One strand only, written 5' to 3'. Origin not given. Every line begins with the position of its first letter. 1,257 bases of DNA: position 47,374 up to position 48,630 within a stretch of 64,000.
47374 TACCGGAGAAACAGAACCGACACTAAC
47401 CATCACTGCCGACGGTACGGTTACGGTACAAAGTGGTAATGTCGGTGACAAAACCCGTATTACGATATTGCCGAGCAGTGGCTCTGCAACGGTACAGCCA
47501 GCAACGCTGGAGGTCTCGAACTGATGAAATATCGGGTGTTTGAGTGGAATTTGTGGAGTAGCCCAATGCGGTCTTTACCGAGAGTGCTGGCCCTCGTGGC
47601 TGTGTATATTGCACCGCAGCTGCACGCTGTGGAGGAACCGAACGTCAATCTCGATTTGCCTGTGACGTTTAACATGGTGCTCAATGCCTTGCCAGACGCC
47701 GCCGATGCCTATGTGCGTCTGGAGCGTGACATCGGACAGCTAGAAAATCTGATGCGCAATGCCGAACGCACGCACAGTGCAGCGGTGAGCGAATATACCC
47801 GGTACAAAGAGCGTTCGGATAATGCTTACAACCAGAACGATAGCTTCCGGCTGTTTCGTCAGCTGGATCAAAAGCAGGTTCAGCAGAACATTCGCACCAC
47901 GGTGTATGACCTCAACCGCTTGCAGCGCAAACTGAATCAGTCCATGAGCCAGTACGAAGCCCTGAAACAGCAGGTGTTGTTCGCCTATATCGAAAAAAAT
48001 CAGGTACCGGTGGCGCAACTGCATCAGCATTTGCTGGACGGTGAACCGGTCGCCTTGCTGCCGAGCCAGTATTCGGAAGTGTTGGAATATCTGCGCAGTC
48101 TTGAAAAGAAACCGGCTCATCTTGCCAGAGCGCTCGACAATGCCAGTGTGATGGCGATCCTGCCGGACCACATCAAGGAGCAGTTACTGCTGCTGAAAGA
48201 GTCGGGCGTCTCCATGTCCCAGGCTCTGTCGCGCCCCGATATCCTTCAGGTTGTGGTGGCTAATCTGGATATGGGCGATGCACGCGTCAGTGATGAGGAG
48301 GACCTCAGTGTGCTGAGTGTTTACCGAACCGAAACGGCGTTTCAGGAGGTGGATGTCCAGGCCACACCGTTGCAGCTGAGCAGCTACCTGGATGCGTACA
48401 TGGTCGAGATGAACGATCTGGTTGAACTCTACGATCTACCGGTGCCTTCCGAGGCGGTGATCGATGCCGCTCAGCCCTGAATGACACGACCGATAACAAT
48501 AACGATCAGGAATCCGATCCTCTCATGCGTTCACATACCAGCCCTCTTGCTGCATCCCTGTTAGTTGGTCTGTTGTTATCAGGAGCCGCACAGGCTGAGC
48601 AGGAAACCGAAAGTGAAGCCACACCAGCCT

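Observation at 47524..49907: Slam-like (DUF560/type XI-like) outer-membrane protein coupled to a giant Gly-tethered lipoprotein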

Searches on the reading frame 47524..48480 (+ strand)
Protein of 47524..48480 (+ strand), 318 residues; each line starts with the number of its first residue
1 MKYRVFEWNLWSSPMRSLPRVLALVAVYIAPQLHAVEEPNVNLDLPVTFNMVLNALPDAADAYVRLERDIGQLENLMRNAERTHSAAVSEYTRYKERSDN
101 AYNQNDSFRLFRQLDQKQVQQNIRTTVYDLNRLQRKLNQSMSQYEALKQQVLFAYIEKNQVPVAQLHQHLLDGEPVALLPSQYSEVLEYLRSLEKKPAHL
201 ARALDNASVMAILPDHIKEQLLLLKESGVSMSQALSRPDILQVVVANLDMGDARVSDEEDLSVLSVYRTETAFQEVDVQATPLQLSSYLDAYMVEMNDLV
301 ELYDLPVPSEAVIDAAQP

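Call 7: search_protein_families(library=pfam, proteins=[window:47524-48480:+], max_evalue=0.1)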
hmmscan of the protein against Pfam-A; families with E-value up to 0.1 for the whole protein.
window:47524-48480:+ (318 aa): 1 family
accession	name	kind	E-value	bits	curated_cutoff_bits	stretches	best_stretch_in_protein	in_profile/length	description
PF23338.1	PTHB1_hp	-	0.013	16.4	27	1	130-173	21-63/104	PTHB1 hairpin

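Call 8: search_protein_families(library=ncbifam, proteins=[window:47524-48480:+], max_evalue=0.1)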
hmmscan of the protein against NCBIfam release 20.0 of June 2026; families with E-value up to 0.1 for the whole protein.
window:47524-48480:+ (318 aa): 5 families
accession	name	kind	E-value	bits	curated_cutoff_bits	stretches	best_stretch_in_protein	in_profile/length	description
NF005785.0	PRK07598.1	equivalog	8.9e-05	21.5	554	0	64-173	62-173/415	RNA polymerase sigma factor SigC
NF041038.1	FslA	exception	0.0032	15.8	1000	1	61-148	101-187/640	rhizoferrin biosynthesis protein FslA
NF041364.1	GntC_guanitoxin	equivalog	0.025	13.5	415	1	112-206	250-352/356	guanitoxin biosynthesis PLP-dependent (S)-gamma-hydroxy-L-arginine cyclodehydratase GntC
NF053712.1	repair_DEAH_YoaA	equivalog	0.028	13.1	680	1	56-243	229-406/630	DNA repair helicase YoaA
NF041274.1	isoleu_diox_hilA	equivalog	0.072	12.4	500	0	87-228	54-178/285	L-isoleucine 3(1)-dioxygenase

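Call 24: find_homologous_proteins(query=window:47524-48477:+, max_evalue=0.01)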
Query window:47524-48477:+ (318 aa): 9 proteins with E <= 0.01 among 3889 candidates.
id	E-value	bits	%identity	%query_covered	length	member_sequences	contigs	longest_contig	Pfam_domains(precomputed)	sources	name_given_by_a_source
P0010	2.0e-197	672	99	100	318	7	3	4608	-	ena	-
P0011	9.7e-143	493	77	97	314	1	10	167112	-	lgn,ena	-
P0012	5.1e-132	458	75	91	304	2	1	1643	-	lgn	-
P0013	7.4e-105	369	60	95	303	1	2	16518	-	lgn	-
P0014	2.7e-83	298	52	93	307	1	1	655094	-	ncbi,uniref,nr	ncbi:hypothetical protein [Oceanobacter mangrovi]|uniref:hypothetical protein n=1 Tax=Oceanobacter m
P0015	1.7e-82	295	50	95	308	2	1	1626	-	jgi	jgi:hypothetical protein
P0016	7.1e-82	293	53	88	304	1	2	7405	-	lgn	-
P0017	1.8e-73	266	47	95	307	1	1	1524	-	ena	-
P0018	8.7e-39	152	35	89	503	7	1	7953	PF01298.25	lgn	-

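Call 25: find_encoding_contigs(protein=P0018, flank=10000, max_places=3)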
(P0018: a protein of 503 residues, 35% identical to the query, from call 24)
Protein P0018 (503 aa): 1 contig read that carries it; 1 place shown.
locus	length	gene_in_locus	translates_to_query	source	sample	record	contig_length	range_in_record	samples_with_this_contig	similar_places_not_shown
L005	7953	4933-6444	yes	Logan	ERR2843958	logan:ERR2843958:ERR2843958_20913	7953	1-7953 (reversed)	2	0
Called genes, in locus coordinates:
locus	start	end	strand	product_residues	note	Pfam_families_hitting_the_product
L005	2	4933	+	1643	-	?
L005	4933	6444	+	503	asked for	PF01298:TbpB_B_D (faint)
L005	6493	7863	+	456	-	PF11059:DUF2860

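Call 26: find_encoding_contigs(protein=P0013, flank=10000, max_places=2)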
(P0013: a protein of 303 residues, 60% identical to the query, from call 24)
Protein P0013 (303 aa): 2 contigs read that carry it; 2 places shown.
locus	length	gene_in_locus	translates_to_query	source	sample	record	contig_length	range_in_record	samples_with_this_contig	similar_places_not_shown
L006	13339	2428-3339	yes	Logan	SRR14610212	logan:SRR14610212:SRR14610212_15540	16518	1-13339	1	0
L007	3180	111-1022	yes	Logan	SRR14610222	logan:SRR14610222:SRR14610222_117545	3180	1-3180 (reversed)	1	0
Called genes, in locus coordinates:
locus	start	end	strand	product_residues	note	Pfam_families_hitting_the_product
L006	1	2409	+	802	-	?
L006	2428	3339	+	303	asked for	-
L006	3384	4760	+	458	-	PF13424:TPR_12 (faint), PF13432:TPR_16 (faint), PF00515:TPR_1 (faint), PF07719:TPR_2 (weak), PF13181:TPR_8 (faint), PF04575:SlipAM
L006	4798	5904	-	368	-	-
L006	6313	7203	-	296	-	PF04261:Dyp_perox_N, PF20628:Dyp_perox_C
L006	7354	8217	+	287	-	PF00892:EamA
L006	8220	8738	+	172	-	-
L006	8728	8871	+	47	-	-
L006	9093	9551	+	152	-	-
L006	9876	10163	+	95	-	-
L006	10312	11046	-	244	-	PF00072:Response_reg, PF04397:LytTR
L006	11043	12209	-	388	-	PF06580:His_kinase, PF02518:HATPase_c (weak)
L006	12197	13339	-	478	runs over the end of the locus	-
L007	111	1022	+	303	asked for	-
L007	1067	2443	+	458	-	PF13424:TPR_12 (faint), PF13432:TPR_16 (faint), PF00515:TPR_1 (faint), PF07719:TPR_2 (weak), PF13181:TPR_8 (faint), PF04575:SlipAM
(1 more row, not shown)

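Call 27: find_encoding_contigs(protein=P0011, flank=10000, max_places=2)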
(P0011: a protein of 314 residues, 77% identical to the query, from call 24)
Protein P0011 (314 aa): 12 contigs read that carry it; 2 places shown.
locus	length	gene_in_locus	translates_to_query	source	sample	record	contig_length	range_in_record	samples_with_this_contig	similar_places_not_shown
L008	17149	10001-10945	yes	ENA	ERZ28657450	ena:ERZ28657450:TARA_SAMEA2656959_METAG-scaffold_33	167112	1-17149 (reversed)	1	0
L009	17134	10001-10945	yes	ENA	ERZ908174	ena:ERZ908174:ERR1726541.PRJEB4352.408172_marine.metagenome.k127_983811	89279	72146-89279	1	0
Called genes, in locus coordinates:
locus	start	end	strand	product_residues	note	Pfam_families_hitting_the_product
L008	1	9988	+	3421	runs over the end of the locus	PF21461:HL_N-beta (faint), PF26182:Ig_NUP210_5th (faint), PF22959:Ig_NUP210_15th (faint), PF02368:Big_2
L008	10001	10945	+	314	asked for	-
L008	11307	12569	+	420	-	PF13432:TPR_16 (faint), PF04575:SlipAM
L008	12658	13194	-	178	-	PF08238:Sel1 (faint)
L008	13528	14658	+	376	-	PF02463:SMC_N, PF13175:AAA_15, PF13476:AAA_23, PF13304:AAA_21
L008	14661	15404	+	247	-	-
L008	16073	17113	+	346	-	-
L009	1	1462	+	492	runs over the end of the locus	PF08238:Sel1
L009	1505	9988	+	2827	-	PF26182:Ig_NUP210_5th (faint), PF02368:Big_2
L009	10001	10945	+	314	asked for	-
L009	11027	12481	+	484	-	-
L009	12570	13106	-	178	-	PF08238:Sel1 (faint)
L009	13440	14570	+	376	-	PF02463:SMC_N, PF13175:AAA_15, PF13476:AAA_23, PF13304:AAA_21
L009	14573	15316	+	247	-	-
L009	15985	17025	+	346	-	-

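Call 30: find_related_loci(query=A1, collection=genome_contigs, flank=10000)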
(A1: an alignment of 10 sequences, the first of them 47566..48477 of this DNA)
Query A1 (304 aa) in genome_contigs; peptide patterns used: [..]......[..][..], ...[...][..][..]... (x = any residue, [..] = any of these).
140 stretches matched a pattern; 2 encode a relative of the query (tblastn E <= 1e-3); 2 distinct loci.
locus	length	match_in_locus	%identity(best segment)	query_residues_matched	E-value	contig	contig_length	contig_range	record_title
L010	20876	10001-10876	52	9-303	2e-93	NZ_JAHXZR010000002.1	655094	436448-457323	Oceanobacter mangrovi strain SM2-42 NODE_2_length_655094_cov_39.667918, whole genome shotgun sequence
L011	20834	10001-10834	34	24-299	4e-43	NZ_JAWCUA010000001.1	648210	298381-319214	Psychrosphaera aquimarina strain KCTC 52743 contig_1, whole genome shotgun sequence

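Call 41: find_related_loci(query=A1, collection=metagenome_contigs, flank=10000)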
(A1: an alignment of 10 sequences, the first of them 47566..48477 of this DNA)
Query A1 (304 aa) in metagenome_contigs; peptide patterns used: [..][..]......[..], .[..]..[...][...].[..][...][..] (x = any residue, [..] = any of these).
230 stretches matched a pattern; 1 encode a relative of the query (tblastn E <= 1e-3); 1 distinct loci.
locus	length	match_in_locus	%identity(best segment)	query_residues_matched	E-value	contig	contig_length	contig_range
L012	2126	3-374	100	181-304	5e-80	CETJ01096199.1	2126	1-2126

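Call 54: search_protein_representatives(alignment_id=A4)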
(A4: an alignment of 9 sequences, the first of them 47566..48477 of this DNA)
Query: 9 sequences, 304 profile positions. Proteins with E-value up to 0.001 (for the whole library): 9; up to 1e-10: 9; up to 1e-30: 9. The best 9 are listed.
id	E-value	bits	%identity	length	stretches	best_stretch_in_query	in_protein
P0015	2.2e-136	470.4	-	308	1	2-304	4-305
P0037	3.0e-67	243.4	-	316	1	6-301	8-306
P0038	5.1e-64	232.8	-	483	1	22-301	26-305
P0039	3.4e-63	230.1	-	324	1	7-302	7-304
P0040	6.8e-61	222.5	-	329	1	32-301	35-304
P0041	1.4e-54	201.8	-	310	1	23-300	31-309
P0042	2.3e-52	194.5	-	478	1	22-301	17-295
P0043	8.5e-51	189.4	-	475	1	29-303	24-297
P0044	1.7e-34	135.8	-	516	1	33-302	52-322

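Call 56: search_protein_families(library=pfam, proteins=[P0037, P0038, P0039, P0040, P0041, P0042, P0043, P0044, P0018], max_evalue=0.1)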
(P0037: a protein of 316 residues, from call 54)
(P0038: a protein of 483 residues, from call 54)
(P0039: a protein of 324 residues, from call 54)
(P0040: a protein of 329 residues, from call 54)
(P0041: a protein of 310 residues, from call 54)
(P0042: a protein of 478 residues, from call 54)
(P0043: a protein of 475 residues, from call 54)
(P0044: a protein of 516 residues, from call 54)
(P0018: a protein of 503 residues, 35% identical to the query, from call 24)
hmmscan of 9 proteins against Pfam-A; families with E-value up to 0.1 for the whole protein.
P0037 (316 aa): 0 families

P0038 (483 aa): 2 families
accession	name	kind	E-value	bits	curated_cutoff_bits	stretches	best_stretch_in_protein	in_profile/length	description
PF01298.24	TbpB_B_D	-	4.7e-05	24.3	26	1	422-483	71-126/126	C-lobe and N-lobe beta barrels of Tf-binding protein B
PF02752.27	Arrestin_C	-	0.095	13.4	27.7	0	109-173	26-86/137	Arrestin (or S-antigen), C-terminal domain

P0039 (324 aa): 0 families

P0040 (329 aa): 2 families
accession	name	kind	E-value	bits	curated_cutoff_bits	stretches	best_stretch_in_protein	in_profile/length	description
PF23195.1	UBQLN1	-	0.053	13.7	27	0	31-48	24-41/70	Ubiquilin-1-like domain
PF07934.18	OGG_N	-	0.094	13.4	23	0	9-81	31-102/115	8-oxoguanine DNA glycosylase, N-terminal domain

P0041 (310 aa): 0 families

P0042 (478 aa): 4 families
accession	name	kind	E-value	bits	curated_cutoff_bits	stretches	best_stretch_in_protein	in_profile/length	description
PF01298.24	TbpB_B_D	-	1.9e-05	25.6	26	1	359-478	1-126/126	C-lobe and N-lobe beta barrels of Tf-binding protein B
PF13211.12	DUF4019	-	0.01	16.7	26.5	1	76-131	10-65/104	Protein of unknown function (DUF4019)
PF10216.14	ChpXY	-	0.011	15.4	25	1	181-231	270-326/352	CO2 hydration protein (ChpXY)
PF08794.16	FHBP_C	-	0.046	15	28.1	1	358-456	2-95/97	Factor H binding protein, C-terminal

P0043 (475 aa): 2 families
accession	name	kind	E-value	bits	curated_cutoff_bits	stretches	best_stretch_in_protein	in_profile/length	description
PF01298.24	TbpB_B_D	-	0.00028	21.9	26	1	355-475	1-126/126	C-lobe and N-lobe beta barrels of Tf-binding protein B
PF21845.1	DUF6904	-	0.037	14.2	27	1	43-134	122-214/238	Domain of unknown function (DUF6904)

P0044 (516 aa): 1 family
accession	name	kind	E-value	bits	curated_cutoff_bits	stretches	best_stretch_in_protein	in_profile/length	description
PF23267.1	ENOX1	-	0.066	13.7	27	0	70-154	13-89/110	ENOX1-like domain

P0018 (503 aa): 2 families
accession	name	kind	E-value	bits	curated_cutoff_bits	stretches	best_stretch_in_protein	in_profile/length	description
PF01298.24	TbpB_B_D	-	9.6e-06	26.6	26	1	409-503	36-126/126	C-lobe and N-lobe beta barrels of Tf-binding protein B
PF08794.16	FHBP_C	-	0.00091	20.5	28.1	1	384-481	3-95/97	Factor H binding protein, C-terminal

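Call 64: predict_structure(alignment_id=A4)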
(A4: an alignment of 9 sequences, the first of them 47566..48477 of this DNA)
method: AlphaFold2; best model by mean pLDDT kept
length: 304 residues; sequences in the alignment: 9
mean_pLDDT: 70.5   pTM: 0.56
mean pLDDT of the five models: 70.5, 69.0, 68.9, 66.4, 62.4
residues with pLDDT >= 90: 29; 70-90: 166; 50-70: 24; < 50: 85
segments of 3 or more residues with pLDDT < 50: 1-3, 5-24, 237-296
pLDDT, mean of each block of 10 residues (from residue 1): 44 40 56 84 89 90 90 87 66 70 81 86 91 89 85 85 83 86 87 84 84 86 83 61 40 36 40 35 37 48 52
secondary structure, 60 per line:
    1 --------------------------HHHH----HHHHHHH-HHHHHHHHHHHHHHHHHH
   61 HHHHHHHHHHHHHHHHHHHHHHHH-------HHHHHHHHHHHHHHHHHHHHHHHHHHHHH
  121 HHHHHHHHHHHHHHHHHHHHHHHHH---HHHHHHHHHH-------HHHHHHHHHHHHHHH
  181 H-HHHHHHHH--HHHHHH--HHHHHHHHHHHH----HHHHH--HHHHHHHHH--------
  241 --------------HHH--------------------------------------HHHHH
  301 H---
elements in order: H27-30 H35-41 H43-84 H92-145 H149-158 H166-181 H183-190 H193-198 H201-212 H217-221 H224-232 H296-301

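Call 68: fold_search(model_id=the predicted structure, library=pdb)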
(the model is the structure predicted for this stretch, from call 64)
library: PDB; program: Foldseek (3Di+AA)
matches with E <= 10: 158; with E <= 0.001: 0
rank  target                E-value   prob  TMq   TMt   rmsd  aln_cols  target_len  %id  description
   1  8i4v_A                1.0e+00  0.12  0.17  0.17  28.0       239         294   14  Cryo-EM structure of 5-subunit Smc5/6 arm region (released 2024-06-26)
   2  8wt9_D                1.6e+00  0.11  0.14  0.14  22.0       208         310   16  Cryo-EM structure of the IS621 recombinase in complex with bridge RNA, donor DNA, and target DNA in the post-strand ex (released 2024-06-26)
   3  1y1u_A                1.9e+00  0.21  0.25  0.16  17.6       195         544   14  Structure of unphosphorylated STAT5a (released 2005-10-04)
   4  6vbu_9                2.0e+00  0.69  0.30  0.12  14.5       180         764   10  Structure of the bovine BBSome complex (released 2020-01-29)
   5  6mbz_A                2.0e+00  0.12  0.18  0.13  17.8       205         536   13  Structure of Transcription Factor (released 2019-06-19)
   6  8wt6_A                2.0e+00  0.11  0.14  0.14  21.7       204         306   15  Cryo-EM structure of the IS621 recombinase in complex with bridge RNA, donor DNA, and target DNA in the pre-strand exc (released 2024-06-26)
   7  8qoe_A                2.1e+00  0.38  0.26  0.15  16.8       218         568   12  Inward-facing conformation of the ABC transporter BmrA (released 2023-12-20)
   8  8wt9_C                2.1e+00  0.10  0.15  0.14  21.8       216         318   14  Cryo-EM structure of the IS621 recombinase in complex with bridge RNA, donor DNA, and target DNA in the post-strand ex (released 2024-06-26)
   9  6qpq_A                2.2e+00  0.28  0.22  0.18   8.9       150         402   13  The structure of the cohesin head module elucidates the mechanism of ring opening (released 2020-02-05)
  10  3q84_G                2.3e+00  0.51  0.29  0.30  19.6       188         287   13  Crystal structure of human PACSIN 1 F-BAR domain (released 2012-02-22)
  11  8wt6_C                2.3e+00  0.10  0.15  0.15  21.6       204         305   16  Cryo-EM structure of the IS621 recombinase in complex with bridge RNA, donor DNA, and target DNA in the pre-strand exc (released 2024-06-26)
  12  5xg2                  2.6e+00  0.21  0.24  0.30  24.8       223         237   15  Crystal structure of a coiled-coil segment (residues 345-468 and 694-814) of Pyrococcus yayanosii Smc (released 2017-06-07)
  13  7tvb                  2.6e+00  0.13  0.22  0.15  17.9       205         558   16  Stat5A Core in Complex with AK305 (released 2023-02-15)
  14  8i21_A                2.6e+00  0.11  0.21  0.23  25.1       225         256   15  Cryo-EM structure of 6-subunit Smc5/6 arm region (released 2024-06-26)
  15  6xt9_I                2.7e+00  0.47  0.28  0.12  14.7       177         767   14  Subunits BBS 1,4,8,9,18 of the human BBSome complex (released 2020-01-29)
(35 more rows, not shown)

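Call 80: search_protein_families(library=pfam, proteins=[L011:11432-12802:+, L010:10898-12295:+, L006:3384-4760:+], max_evalue=0.01)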
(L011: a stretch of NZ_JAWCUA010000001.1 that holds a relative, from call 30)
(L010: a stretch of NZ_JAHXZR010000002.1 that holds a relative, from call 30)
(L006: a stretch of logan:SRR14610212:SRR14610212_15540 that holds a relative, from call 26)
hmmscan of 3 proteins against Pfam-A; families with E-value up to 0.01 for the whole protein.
L011:11432-12802:+ (456 aa): 7 families
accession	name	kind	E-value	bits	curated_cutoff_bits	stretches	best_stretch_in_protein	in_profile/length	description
PF11059.14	DUF2860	-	7.6e-11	42.2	22.9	1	319-449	160-288/294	Protein of unknown function (DUF2860)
PF04575.19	SlipAM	-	3.2e-05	24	22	1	171-413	4-247/288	Surface lipoprotein assembly modifier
PF07719.23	TPR_2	-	0.0001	22.6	27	0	84-113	4-33/34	Tetratricopeptide repeat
PF13181.12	TPR_8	-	0.00011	22.5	25.7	0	83-113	3-33/34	Tetratricopeptide repeat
PF06178.19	KdgM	-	0.00015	21.9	22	1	316-444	53-174/222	Oligogalacturonate-specific porin protein (KdgM)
PF13371.12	TPR_9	-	0.0024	18.3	35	1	89-134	3-48/73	Tetratricopeptide repeat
PF00515.34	TPR_1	-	0.0043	17.3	27.8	0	85-113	5-33/34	Tetratricopeptide repeat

L010:10898-12295:+ (465 aa): 12 families
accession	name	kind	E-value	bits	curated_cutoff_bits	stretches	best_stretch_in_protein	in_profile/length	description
PF04575.19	SlipAM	-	1.2e-07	32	22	1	177-461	3-284/288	Surface lipoprotein assembly modifier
PF13432.12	TPR_16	-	6.1e-07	30.2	32.7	1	85-122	28-65/65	Tetratricopeptide repeat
PF07719.23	TPR_2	-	1.4e-06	28.3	27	1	90-120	3-33/34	Tetratricopeptide repeat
PF13181.12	TPR_8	-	2.1e-06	27.9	25.7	1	89-119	2-32/34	Tetratricopeptide repeat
PF00515.34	TPR_1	-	9.7e-06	25.6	27.8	1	89-120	2-33/34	Tetratricopeptide repeat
PF11059.14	DUF2860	-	1.9e-05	24.4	22.9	1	326-460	160-290/294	Protein of unknown function (DUF2860)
PF13424.12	TPR_12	-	2.2e-05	25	30.1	1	89-146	4-69/77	Tetratricopeptide repeat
PF10082.15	BBP2_2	-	0.00043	19.7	23.7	0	372-463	297-376/378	Putative beta-barrel porin 2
PF13174.12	TPR_6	-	0.00065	20.6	26.3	0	92-120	4-32/33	Tetratricopeptide repeat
PF13428.12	TPR_14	-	0.002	19.1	23.5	0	90-129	3-42/44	Tetratricopeptide repeat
PF14559.12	TPR_19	-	0.0043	17.8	25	0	102-143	5-46/68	Tetratricopeptide repeat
PF13505.12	OMP_b-brl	-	0.0067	17.1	28.7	0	294-424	12-142/175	Outer membrane protein beta-barrel domain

L006:3384-4760:+ (458 aa): 13 families
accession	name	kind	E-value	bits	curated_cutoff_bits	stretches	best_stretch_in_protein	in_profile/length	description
PF04575.19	SlipAM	-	6.9e-11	42.6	22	1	171-458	4-288/288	Surface lipoprotein assembly modifier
PF13432.12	TPR_16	-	2e-08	35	32.7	1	84-115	34-65/65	Tetratricopeptide repeat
PF07719.23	TPR_2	-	1.2e-06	28.6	27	1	83-113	3-33/34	Tetratricopeptide repeat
PF13424.12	TPR_12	-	2e-06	28.3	30.1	2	82-138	4-68/77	Tetratricopeptide repeat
PF00515.34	TPR_1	-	1.3e-05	25.2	27.8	1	82-113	2-33/34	Tetratricopeptide repeat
PF13181.12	TPR_8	-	2e-05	24.9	25.7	1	82-113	2-33/34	Tetratricopeptide repeat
PF14559.12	TPR_19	-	2.5e-05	24.9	25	1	95-137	5-47/68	Tetratricopeptide repeat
PF13428.12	TPR_14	-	3.4e-05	24.5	23.5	1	83-122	3-42/44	Tetratricopeptide repeat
PF13371.12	TPR_9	-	0.00017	22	35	1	89-152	3-66/73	Tetratricopeptide repeat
PF13505.12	OMP_b-brl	-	0.00023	21.8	28.7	1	285-413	44-173/175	Outer membrane protein beta-barrel domain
PF13174.12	TPR_6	-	0.00055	20.9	26.3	1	84-113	3-32/33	Tetratricopeptide repeat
PF10082.15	BBP2_2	-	0.00079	18.8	23.7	1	354-456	286-376/378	Putative beta-barrel porin 2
PF13557.12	Phenol_MetA_deg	-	0.0011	19.5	22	1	292-383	124-222/242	Putative MetA-pathway of phenol degradation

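Call 83: search_dna_similar(query=window:47566-48477:+, collection=plasmids, mode=protein, max_evalue=0.001, max_rows=10)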
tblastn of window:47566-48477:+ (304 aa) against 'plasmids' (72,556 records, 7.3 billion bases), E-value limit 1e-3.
No match.
